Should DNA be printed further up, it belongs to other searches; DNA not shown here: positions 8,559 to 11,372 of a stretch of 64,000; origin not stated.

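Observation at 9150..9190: The thioesterase domain of the A-PCP-TE enzyme carries GxCxG (GGFCMG) instead of the canonical GxSxG nucleophile elbow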

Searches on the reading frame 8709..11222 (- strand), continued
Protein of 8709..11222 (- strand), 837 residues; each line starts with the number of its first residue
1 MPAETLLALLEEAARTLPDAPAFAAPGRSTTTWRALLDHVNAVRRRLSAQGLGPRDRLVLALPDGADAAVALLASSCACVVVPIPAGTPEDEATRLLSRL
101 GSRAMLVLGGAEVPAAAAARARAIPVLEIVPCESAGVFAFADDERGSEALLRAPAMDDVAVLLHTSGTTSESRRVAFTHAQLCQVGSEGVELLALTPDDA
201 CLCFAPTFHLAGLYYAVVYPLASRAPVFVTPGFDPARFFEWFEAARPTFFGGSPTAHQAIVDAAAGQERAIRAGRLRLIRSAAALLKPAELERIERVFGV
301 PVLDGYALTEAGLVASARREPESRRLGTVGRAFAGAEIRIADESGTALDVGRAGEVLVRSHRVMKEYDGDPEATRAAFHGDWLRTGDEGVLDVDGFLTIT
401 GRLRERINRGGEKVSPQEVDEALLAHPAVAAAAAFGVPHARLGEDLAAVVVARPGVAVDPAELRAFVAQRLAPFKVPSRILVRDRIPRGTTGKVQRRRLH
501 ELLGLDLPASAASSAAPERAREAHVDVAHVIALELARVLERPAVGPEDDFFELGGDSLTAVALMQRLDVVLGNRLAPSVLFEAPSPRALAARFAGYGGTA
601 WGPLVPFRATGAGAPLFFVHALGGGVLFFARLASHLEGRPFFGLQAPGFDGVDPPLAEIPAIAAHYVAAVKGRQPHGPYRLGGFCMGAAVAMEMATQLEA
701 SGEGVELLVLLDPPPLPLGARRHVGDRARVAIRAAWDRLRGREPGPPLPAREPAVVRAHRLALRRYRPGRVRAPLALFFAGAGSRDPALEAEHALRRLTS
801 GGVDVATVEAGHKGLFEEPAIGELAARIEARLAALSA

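Call 37: find_encoding_contigs(protein=P0218, flank=8000, max_places=1)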
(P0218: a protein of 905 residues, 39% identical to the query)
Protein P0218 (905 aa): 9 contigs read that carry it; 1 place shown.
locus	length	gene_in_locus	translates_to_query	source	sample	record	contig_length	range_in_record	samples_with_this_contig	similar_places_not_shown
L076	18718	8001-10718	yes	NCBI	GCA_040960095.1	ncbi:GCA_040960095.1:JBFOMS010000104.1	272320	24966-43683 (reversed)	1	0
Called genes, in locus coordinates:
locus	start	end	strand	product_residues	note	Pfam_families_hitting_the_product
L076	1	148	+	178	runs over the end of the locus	PF02698:DUF218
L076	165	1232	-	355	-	PF07143:AttH, PF17186:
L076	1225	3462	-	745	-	PF03176:MMPL, PF00873:ACR_tran (weak), PF03176:MMPL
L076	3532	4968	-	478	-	PF13231:PMT_2 (weak)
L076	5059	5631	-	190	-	-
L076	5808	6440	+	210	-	-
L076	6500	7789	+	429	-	PF01266:DAO (weak), PF01593:Amino_oxidase, PF12831:FAD_oxidored (weak), PF13450:NAD_binding_8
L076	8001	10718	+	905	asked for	PF00501:AMP-binding, PF13193:AMP-binding_C, PF00550:PP-binding, PF00975:Thioesterase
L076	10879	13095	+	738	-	PF01315:Ald_Xan_dh_C, PF02738:MoCoBD_1, PF20256:MoCoBD_2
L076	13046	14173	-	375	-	PF03706:LPG_synthase_TM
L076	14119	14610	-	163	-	PF00156:Pribosyltran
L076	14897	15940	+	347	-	PF01738:DLH, PF00326:Peptidase_S9 (faint)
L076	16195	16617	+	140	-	-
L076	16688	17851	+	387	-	PF13784:Fic_N, PF02661:Fic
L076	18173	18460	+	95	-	-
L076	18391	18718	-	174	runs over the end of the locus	PF03352:Adenine_glyco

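Call 44: list_cluster_members(proteins=[P0174, P0179, P0180, P0181, P0182, P0218, P0228, P0252, P0231, P0249])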
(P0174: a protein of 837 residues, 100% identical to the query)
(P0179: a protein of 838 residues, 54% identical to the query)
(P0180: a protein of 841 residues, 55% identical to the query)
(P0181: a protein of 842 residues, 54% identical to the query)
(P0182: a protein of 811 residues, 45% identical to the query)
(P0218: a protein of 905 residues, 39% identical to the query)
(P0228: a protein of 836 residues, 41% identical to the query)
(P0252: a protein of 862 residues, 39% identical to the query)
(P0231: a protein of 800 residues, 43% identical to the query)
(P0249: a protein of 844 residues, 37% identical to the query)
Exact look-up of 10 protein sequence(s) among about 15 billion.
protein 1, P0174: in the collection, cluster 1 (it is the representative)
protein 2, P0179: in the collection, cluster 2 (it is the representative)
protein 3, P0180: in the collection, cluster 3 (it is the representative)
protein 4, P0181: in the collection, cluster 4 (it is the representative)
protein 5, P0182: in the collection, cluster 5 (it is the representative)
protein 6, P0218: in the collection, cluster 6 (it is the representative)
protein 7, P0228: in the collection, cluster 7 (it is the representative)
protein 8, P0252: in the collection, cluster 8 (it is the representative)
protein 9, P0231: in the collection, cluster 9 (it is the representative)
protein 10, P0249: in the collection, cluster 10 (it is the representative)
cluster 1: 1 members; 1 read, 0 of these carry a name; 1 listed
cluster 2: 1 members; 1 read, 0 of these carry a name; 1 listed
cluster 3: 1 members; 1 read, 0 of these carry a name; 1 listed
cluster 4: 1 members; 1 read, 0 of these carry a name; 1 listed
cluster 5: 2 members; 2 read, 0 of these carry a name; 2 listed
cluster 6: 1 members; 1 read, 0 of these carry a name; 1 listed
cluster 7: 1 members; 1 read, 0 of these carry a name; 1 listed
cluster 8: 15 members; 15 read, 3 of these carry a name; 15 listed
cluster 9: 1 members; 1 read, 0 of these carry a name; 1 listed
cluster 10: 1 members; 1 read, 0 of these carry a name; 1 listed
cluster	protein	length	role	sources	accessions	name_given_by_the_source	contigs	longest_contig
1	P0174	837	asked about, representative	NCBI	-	-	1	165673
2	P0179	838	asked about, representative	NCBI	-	-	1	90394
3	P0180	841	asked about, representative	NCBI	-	-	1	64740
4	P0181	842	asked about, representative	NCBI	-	-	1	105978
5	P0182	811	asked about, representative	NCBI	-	-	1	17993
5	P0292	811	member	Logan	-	-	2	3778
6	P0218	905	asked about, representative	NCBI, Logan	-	-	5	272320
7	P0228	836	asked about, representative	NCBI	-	-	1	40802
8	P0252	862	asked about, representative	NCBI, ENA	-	-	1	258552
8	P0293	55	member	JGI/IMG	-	hypothetical protein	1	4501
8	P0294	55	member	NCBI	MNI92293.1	hypothetical protein D3C73_1500660 [compost metagenome]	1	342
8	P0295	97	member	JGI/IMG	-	thioesterase domain-containing protein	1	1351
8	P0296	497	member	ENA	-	-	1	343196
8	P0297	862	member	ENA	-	-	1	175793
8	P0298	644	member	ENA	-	-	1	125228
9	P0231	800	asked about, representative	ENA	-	-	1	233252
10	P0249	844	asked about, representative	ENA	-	-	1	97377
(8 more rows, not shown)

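Call 45: find_encoding_contigs(protein=P0280, flank=8000, max_places=1)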
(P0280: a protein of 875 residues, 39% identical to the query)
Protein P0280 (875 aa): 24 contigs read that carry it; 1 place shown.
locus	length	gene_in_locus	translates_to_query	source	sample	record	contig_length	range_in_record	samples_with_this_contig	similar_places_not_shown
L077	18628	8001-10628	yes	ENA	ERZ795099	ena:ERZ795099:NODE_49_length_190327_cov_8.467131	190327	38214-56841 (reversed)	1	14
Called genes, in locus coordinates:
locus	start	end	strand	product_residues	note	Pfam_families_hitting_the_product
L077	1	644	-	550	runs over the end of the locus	-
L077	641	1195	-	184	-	-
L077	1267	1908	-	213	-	PF24217:DUF7436 (faint)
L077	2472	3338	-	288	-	PF20434:BD-FAE, PF07859:Abhydrolase_3, PF00326:Peptidase_S9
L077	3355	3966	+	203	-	-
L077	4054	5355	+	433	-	PF07730:HisKA_3, PF02518:HATPase_c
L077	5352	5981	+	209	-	PF00072:Response_reg, PF00196:GerE, PF08281:Sigma70_r4_2 (weak), PF13384:HTH_23 (weak), PF13936:HTH_38 (faint)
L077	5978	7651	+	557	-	PF01839:FG-GAP (faint), PF13517:FG-GAP_3, PF07593:UnbV_ASPIC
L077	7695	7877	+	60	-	-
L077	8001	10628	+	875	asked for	PF00501:AMP-binding, PF13193:AMP-binding_C, PF00550:PP-binding, PF00975:Thioesterase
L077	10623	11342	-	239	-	PF13489:Methyltransf_23 (weak), PF08241:Methyltransf_11, PF08242:Methyltransf_12 (weak), PF13649:Methyltransf_25, PF13847:Methyltransf_31 (weak)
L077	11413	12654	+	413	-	-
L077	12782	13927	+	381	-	PF00535:Glycos_transf_2, PF10111:Glyco_tranf_2_2, PF13641:Glyco_tranf_2_3, PF13506:Glyco_transf_21, PF13632:Glyco_trans_2_3 (weak), PF02709:Glyco_transf_7C (weak)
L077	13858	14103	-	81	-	PF09851:SHOCT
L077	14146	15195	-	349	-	PF09587:PGA_cap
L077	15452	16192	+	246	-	PF16011:CBM9_2 (faint), PF06452:CBM9_1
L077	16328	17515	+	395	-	PF02746:MR_MLE_N, PF13378:MR_MLE_C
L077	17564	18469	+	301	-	PF03737:RraA-like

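Call 46: find_encoding_contigs(protein=P0252, flank=8000, max_places=1)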
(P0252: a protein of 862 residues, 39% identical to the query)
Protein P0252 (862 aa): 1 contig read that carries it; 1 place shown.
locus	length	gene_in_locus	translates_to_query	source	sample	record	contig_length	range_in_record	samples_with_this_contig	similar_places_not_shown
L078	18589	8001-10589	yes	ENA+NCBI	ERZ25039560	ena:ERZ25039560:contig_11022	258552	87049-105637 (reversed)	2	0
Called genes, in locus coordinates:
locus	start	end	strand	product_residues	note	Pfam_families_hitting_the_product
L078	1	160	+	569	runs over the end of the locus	PF00890:FAD_binding_2 (faint), PF01266:DAO (faint), PF21162:ETFQO_UQ-bd, PF05187:Fer4_ETF_QO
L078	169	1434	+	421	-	PF01266:DAO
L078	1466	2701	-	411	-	PF01435:Peptidase_M48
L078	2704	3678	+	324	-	PF00291:PALP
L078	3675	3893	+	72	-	PF01197:Ribosomal_L31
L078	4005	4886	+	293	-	PF07136:DUF1385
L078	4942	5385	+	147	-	PF02566:OsmC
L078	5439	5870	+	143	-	PF02566:OsmC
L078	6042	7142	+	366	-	PF16326:ABC_tran_CTD (weak), PF03462:PCRF, PF00472:RF-1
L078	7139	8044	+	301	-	PF17827:PrmC_N, PF13489:Methyltransf_23 (faint), PF05175:MTS, PF06325:PrmA (weak), PF13847:Methyltransf_31, PF08241:Methyltransf_11 (weak), PF08242:Methyltransf_12, PF13649:Methyltransf_25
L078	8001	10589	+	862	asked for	PF00501:AMP-binding, PF13193:AMP-binding_C, PF00550:PP-binding, PF00975:Thioesterase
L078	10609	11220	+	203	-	PF01300:Sua5_yciO_yrdC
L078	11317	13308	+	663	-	PF00041:fn3 (faint), PF16656:Pur_ac_phosph_N (faint), PF16655:PhoD_N (faint), PF25059:FN3_DSCAM-DSCAML_C (faint), PF23376:Fn3_VIN3 (faint), PF00353:HemolysinCabind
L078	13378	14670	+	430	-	PF00464:SHMT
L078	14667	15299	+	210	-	PF14681:UPRTase, PF00156:Pribosyltran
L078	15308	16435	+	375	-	PF00953:Glycos_transf_4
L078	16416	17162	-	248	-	PF00561:Abhydrolase_1 (weak), PF12697:Abhydrolase_6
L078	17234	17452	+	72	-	-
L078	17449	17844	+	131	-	-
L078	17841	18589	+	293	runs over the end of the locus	PF00119:ATP-synt_A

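Call 47: find_encoding_contigs(protein=P0231, flank=8000, max_places=1)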
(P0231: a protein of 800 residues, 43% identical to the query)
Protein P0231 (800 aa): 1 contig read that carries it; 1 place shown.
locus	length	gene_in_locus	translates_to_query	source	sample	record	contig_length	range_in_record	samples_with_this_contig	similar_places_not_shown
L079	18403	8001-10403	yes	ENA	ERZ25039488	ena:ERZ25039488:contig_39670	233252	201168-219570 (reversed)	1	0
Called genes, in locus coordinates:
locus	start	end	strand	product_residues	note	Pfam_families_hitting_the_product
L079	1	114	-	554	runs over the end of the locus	-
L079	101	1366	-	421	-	PF13439:Glyco_transf_4, PF13477:Glyco_trans_4_2 (faint), PF13579:Glyco_trans_4_4, PF00534:Glycos_transf_1, PF13692:Glyco_trans_1_4, PF13524:Glyco_trans_1_2 (weak), PF20706:GT4-conflict (weak)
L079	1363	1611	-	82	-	-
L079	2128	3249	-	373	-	PF00535:Glycos_transf_2, PF13439:Glyco_transf_4 (weak), PF13579:Glyco_trans_4_4 (weak)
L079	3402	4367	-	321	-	PF13641:Glyco_tranf_2_3, PF00535:Glycos_transf_2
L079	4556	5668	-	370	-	PF02156:Glyco_hydro_26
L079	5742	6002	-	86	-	-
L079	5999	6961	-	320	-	PF02156:Glyco_hydro_26 (weak)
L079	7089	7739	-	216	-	PF07099:DUF1361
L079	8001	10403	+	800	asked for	PF00501:AMP-binding, PF13193:AMP-binding_C, PF00550:PP-binding, PF00975:Thioesterase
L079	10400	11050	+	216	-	PF01648:ACPS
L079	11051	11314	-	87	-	-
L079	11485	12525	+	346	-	PF00535:Glycos_transf_2, PF13641:Glyco_tranf_2_3 (faint)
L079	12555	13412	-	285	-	-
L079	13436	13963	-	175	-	PF00908:dTDP_sugar_isom (weak)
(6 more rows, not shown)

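Call 53: search_protein_families(library=pfam, proteins=[L001:6883-8082:-, L001:8510-9703:+, L001:9956-12712:+, L001:12646-13926:-, L001:14328-14921:-, L001:5550-6842:-, L003:4030-4875:-, L003:4904-5971:-, L002:1649-7432:+, L002:7637-8599:+], max_evalue=0.0001)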
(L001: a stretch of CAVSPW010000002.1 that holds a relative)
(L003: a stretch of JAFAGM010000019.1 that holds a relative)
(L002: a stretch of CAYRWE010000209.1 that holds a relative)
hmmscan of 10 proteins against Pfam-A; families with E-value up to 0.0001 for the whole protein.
L001:6883-8082:- (399 aa): 1 family
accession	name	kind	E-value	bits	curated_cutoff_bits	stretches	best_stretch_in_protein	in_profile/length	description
PF01053.26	Cys_Met_Meta_PP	-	8.8e-125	416.6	27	1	16-396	2-380/381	Cys/Met metabolism PLP-dependent enzyme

L001:8510-9703:+ (397 aa): 3 families
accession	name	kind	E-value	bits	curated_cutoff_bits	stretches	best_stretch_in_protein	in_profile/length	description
PF02655.19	ATP-grasp_3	-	7.9e-10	39.5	23.2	1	117-272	2-156/160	ATP-grasp domain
PF15632.11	ATPgrasp_Ter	-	4.8e-07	30.1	29.1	1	189-295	3-108/131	ATP-grasp in the biosynthetic pathway with Ter operon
PF14397.11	ATPgrasp_ST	-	5.5e-07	29.5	31.4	1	110-178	13-83/278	Sugar-transfer associated ATP-grasp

L001:9956-12712:+ (918 aa): 4 families
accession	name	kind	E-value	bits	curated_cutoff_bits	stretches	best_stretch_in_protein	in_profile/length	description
PF00501.34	AMP-binding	-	3e-55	188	29.9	1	27-380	3-383/384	AMP-binding enzyme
PF00550.31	PP-binding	-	1.3e-15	57.8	20.8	1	538-598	3-65/67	Phosphopantetheine attachment site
PF00975.26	Thioesterase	-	1.7e-15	58.3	26.4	1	653-886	34-219/226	Thioesterase domain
PF13193.12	AMP-binding_C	-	3e-15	57.3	24.5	1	431-506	1-76/76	AMP-binding enzyme C-terminal domain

L001:12646-13926:- (426 aa): 1 family
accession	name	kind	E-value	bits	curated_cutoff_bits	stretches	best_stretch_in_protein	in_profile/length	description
PF00296.26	Bac_luciferase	-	9.6e-49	166.9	27.9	1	73-377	1-312/314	Luciferase-like monooxygenase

L001:14328-14921:- (197 aa): 1 family
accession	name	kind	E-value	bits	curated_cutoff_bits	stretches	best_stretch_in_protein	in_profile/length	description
PF03167.25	UDG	-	2.3e-21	76.8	24.3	1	19-180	2-132/141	Uracil DNA glycosylase superfamily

L001:5550-6842:- (430 aa): 3 families
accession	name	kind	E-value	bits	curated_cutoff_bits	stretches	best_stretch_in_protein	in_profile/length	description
PF08028.16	Acyl-CoA_dh_2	-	5.3e-31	108.1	22.7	1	279-406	1-133/134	Acyl-CoA dehydrogenase, C-terminal domain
PF00441.29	Acyl-CoA_dh_1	-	1.2e-10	42.1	22.4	1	281-398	18-130/150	Acyl-CoA dehydrogenase, C-terminal domain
PF02771.21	Acyl-CoA_dh_N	-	2.4e-09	38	22.9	1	51-149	5-105/113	Acyl-CoA dehydrogenase, N-terminal domain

L003:4030-4875:- (281 aa): 1 family
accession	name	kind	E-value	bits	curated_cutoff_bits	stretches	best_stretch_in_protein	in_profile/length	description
PF00248.27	Aldo_ket_red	-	1.2e-31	110.4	24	1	16-236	2-193/291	Aldo/keto reductase family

L003:4904-5971:- (355 aa): 1 family
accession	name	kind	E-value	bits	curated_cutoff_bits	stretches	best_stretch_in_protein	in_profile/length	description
PF01522.26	Polysacc_deac_1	-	1.1e-19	71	23.1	2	213-275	47-108/124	Polysaccharide deacetylase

L002:1649-7432:+ (1927 aa): 5 families
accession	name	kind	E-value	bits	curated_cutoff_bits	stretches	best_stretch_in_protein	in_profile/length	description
PF00501.34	AMP-binding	-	4.7e-159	529.7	29.9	2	1082-1421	1-384/384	AMP-binding enzyme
PF00668.25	Condensation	-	3.9e-104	349.3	30.6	1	620-1061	6-454/456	Condensation domain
PF00550.31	PP-binding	-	3.5e-33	114.1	20.8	2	1586-1646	3-65/67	Phosphopantetheine attachment site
PF13193.12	AMP-binding_C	-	5.7e-23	82.1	24.5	2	422-497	1-76/76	AMP-binding enzyme C-terminal domain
PF00975.26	Thioesterase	-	1.6e-14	55.1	26.4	1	1680-1768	15-105/226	Thioesterase domain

L002:7637-8599:+ (320 aa): 1 family
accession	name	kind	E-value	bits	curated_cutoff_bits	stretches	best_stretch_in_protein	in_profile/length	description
PF01507.26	PAPS_reduct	-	1.5e-51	175.3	22.5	1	49-274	2-174/175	Phosphoadenosine phosphosulfate reductase domain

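Call 65: find_related_loci(query=A2, collection=metagenome_contigs, flank=8000)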
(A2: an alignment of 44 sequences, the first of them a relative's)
Query A2 (837 aa) in metagenome_contigs; peptide patterns used: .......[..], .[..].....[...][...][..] (x = any residue, [..] = any of these).
600 stretches matched a pattern (row limit reached: there are more); 584 encode a relative of the query (tblastn E <= 1e-3); the best 80 are kept; 80 distinct loci.
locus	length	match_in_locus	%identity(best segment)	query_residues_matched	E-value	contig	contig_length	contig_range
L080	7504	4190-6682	37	5-832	4e-141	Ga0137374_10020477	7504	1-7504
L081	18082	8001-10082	43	18-713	2e-138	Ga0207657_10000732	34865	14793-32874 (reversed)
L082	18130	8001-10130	40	5-712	7e-136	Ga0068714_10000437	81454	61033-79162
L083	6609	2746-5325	38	5-837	5e-136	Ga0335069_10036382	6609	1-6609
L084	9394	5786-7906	40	3-712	1e-130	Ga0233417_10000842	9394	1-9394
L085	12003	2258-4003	42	1-585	4e-118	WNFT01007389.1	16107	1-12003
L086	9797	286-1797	42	1-505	1e-115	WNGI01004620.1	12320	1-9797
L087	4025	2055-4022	39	47-705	2e-117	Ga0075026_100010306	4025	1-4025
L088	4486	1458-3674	39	2-772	7e-117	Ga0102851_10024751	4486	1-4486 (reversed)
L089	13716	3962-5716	38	6-590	3e-114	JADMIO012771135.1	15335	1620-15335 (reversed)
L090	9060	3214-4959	39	1-585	2e-114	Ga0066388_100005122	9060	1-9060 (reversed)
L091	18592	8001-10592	35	6-826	4e-114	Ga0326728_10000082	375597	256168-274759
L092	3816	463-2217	36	5-595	2e-116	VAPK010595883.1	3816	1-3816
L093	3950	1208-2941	41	4-585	4e-116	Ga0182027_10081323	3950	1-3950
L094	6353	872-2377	44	3-505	8e-114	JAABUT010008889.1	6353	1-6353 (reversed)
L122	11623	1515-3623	39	6-712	7e-106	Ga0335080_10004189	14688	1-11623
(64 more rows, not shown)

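Call 70: search_protein_families(library=pfam, alignment_id=A3, max_evalue=0.00001)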
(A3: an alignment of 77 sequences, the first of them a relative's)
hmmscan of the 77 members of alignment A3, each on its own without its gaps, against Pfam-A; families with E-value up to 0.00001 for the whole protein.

A. member 1, L080:3-917:+ (304 aa): 1 family
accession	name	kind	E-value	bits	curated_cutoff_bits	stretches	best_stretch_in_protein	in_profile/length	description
PF13204.13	Apiosidase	-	1.4e-11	45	26.5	1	2-172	90-271/320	Apiosidase-like, catalytic domain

B. families by the number of members that match (of 77 scanned): 103 families (the first 25 are shown)
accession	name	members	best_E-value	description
PF01261.30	AP_endonuc_2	2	2.3e-41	Xylose isomerase-like TIM barrel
PF02518.31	HATPase_c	2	6.6e-25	Histidine kinase-, DNA gyrase B-, and HSP90-like ATPase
PF00535.33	Glycos_transf_2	2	3.4e-24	Glycosyl transferase family 2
PF01235.23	Na_Ala_symp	1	3.9e-155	Sodium:alanine symporter family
PF05960.17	DUF885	1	3.5e-97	Bacterial protein of unknown function (DUF885)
PF00206.25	Lyase_1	1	7.1e-93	Lyase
PF00731.26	AIRC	1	1.6e-62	AIR carboxylase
PF02222.28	ATP-grasp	1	1.5e-61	ATP-grasp domain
PF10502.14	Peptidase_S26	1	4.3e-50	Signal peptidase, peptidase S26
PF02653.21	BPD_transp_2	1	8.7e-39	Branched-chain amino acid transport system / permease component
PF01557.24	FAA_hydrolase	1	8.7e-37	Fumarylacetoacetate (FAA) hydrolase C-terminal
PF14696.12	Glyoxalase_5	1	8.3e-35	Hydroxyphenylpyruvate dioxygenase, HPPD, N-terminal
PF22660.2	RS_preATP-grasp-like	1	1.6e-32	Ribonucleotide synthetase preATP-grasp domain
PF17764.6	PriA_3primeBD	1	1.2e-30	3'DNA-binding domain (3'BD)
PF00795.27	CN_hydrolase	1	4.4e-29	Carbon-nitrogen hydrolase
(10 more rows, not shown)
